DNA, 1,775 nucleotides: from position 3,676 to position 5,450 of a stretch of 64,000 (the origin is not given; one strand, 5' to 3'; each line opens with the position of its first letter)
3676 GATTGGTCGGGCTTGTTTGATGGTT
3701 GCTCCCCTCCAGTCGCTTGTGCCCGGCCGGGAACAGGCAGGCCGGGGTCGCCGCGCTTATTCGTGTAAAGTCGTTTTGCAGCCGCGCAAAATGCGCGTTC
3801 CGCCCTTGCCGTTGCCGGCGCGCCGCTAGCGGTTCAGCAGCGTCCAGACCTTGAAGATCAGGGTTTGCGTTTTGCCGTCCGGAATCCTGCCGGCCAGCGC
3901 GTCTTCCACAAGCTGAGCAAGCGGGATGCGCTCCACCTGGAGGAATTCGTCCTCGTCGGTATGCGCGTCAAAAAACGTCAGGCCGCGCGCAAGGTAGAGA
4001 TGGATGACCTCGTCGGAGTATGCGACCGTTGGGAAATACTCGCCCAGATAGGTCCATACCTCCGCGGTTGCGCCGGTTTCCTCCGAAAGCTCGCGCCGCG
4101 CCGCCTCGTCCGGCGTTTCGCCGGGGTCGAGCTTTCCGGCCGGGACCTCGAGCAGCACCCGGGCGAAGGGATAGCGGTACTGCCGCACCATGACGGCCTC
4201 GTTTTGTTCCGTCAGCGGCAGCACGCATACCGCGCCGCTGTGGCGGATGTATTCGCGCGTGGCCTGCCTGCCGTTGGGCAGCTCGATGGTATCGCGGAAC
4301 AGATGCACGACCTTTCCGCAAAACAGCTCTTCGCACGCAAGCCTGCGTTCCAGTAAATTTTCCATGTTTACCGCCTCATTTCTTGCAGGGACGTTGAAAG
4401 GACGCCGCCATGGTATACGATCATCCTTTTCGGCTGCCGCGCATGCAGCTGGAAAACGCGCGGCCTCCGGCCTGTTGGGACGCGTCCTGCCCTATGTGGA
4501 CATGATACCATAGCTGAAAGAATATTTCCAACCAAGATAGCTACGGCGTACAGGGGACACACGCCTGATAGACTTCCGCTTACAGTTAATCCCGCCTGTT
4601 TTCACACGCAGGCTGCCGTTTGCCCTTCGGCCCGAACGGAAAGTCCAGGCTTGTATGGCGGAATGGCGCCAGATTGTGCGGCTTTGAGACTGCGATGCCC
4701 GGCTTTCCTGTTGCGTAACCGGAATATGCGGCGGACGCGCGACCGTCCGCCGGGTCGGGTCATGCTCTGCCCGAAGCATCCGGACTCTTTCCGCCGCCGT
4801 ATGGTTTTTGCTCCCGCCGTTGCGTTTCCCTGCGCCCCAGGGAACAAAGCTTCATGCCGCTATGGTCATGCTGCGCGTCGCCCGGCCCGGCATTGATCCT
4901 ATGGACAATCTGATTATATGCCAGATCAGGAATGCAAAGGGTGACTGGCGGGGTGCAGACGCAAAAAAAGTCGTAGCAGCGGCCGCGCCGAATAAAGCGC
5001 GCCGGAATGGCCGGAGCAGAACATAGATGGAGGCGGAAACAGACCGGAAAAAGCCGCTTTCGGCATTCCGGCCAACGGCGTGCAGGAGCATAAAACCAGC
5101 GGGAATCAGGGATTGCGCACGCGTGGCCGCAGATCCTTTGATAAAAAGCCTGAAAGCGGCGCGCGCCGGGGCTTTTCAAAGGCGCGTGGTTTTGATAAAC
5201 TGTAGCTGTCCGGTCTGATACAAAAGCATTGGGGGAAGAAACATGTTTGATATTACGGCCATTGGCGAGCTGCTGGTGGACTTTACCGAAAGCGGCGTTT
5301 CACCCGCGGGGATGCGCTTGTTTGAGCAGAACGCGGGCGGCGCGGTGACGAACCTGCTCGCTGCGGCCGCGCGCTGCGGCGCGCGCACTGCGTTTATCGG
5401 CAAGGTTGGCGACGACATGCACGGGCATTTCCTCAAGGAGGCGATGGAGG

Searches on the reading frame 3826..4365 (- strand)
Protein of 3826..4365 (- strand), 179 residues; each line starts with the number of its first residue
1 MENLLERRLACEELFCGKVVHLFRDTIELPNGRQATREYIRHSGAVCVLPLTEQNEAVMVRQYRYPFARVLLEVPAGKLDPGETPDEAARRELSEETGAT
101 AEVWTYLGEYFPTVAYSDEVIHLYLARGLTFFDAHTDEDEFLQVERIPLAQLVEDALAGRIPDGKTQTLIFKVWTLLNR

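Call 10: find_encoding_contigs(protein=window:3826-4365:-, flank=6000, max_places=10)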
Protein window:3826-4365:- (179 aa): no gene with exactly this product is on record in the collection.

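Call 11: search_protein_families(library=pfam, proteins=[window:3826-4365:-], max_evalue=1)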
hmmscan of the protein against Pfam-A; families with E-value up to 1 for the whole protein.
window:3826-4365:- (179 aa): 1 family
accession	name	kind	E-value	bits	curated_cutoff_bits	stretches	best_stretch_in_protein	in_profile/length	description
PF00293.34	NUDIX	-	1.4e-21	77.4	21.1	1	44-155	4-121/134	NUDIX domain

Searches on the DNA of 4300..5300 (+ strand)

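Call 4: search_rna_families(source=window, start=4300, end=5300, threshold=evalue, max_evalue=10, show_alignments=3)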
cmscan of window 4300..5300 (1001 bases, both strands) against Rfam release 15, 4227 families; matches with E-value up to 10: 3.
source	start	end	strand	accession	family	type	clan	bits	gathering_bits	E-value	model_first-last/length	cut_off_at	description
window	5160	5188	-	RF00381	Antizyme_FSE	Cis-reg; frameshift_element;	-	19.7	40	0.25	11-39/59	no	Antizyme RNA frameshifting stimulation element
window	4908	5122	+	RF02122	FTX_5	Gene; lncRNA;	-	16.6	45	7.7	1-208/208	no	FTX transcript, XIST regulator conserved region 5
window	4426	4439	-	RF02914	DUF805b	Cis-reg;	CL00115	10.7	35.6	9.8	5-18/35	no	DUF805b RNA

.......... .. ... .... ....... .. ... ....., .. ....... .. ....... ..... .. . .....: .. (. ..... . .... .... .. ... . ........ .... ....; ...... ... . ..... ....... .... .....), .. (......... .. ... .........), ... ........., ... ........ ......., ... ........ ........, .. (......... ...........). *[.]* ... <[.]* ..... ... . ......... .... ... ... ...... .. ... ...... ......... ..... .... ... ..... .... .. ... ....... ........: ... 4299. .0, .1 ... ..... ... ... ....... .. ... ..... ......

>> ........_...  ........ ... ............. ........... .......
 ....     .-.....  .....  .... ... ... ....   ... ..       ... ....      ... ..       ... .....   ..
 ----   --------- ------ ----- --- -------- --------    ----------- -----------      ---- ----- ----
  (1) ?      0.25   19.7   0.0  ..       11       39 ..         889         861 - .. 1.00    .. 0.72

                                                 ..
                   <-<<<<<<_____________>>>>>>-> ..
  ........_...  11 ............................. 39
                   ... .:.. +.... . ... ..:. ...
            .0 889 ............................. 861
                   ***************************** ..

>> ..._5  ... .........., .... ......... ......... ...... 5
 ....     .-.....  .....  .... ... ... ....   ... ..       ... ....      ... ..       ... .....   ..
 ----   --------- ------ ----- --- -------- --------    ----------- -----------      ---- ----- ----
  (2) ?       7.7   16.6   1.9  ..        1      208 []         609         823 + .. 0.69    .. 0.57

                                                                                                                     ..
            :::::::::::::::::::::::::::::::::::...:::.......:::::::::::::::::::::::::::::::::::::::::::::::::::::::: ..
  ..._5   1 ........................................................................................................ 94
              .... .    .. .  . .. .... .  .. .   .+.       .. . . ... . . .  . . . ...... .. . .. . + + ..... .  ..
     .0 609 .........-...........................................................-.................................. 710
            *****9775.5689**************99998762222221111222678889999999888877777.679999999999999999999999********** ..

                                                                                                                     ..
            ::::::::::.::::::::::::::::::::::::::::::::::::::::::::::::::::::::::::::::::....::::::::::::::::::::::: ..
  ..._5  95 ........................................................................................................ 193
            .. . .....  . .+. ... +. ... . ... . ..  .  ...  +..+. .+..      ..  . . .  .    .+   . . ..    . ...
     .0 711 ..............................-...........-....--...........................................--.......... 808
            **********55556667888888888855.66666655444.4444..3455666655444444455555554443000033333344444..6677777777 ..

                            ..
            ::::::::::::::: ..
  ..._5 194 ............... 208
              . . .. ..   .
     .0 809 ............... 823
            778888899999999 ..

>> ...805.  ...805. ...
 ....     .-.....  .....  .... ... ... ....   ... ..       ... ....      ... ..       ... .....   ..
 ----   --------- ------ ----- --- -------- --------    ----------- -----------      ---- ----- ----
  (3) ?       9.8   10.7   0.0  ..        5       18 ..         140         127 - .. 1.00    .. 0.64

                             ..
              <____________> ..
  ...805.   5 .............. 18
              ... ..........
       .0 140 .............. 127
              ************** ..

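Call 32: search_dna_similar(query=window:4430-5180:+, collection=plasmids, mode=distant, max_evalue=0.01, max_rows=10)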
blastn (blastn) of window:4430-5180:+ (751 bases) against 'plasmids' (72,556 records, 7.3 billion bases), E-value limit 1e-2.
No match.

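Call 33: search_dna_similar(query=window:4430-5180:+, collection=phages, mode=distant, max_evalue=0.01, max_rows=10)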
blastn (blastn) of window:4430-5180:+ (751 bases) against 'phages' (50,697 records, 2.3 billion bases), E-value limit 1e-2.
No match.

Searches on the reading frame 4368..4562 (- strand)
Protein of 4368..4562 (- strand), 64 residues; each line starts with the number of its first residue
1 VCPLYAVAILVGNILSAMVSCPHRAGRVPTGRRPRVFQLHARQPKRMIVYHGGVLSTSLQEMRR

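Call 11: search_protein_families(library=pfam, proteins=[window:4368-4562:-], max_evalue=1)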
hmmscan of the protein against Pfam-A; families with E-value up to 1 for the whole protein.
window:4368-4562:- (64 aa): 0 families

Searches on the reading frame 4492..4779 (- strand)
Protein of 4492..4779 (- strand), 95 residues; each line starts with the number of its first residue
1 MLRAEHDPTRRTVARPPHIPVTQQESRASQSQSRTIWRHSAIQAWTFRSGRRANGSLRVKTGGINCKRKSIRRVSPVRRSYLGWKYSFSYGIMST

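Call 11: search_protein_families(library=pfam, proteins=[window:4492-4779:-], max_evalue=1)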
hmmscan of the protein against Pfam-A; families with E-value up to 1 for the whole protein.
window:4492-4779:- (95 aa): 1 family
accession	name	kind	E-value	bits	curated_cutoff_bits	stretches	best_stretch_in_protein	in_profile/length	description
PF14472.11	DUF4429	-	0.1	13.7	25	1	26-62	18-54/95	Domain of unknown function (DUF4429)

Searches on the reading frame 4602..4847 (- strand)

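Call 11: search_protein_families(library=pfam, proteins=[window:4602-4847:-], max_evalue=1)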
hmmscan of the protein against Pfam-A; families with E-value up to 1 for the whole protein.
window:4602-4847:- (81 aa): 1 family
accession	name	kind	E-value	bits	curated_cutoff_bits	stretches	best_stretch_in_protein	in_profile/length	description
PF00212.23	ANP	-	0.029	15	27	1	15-36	6-27/31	Atrial natriuretic peptide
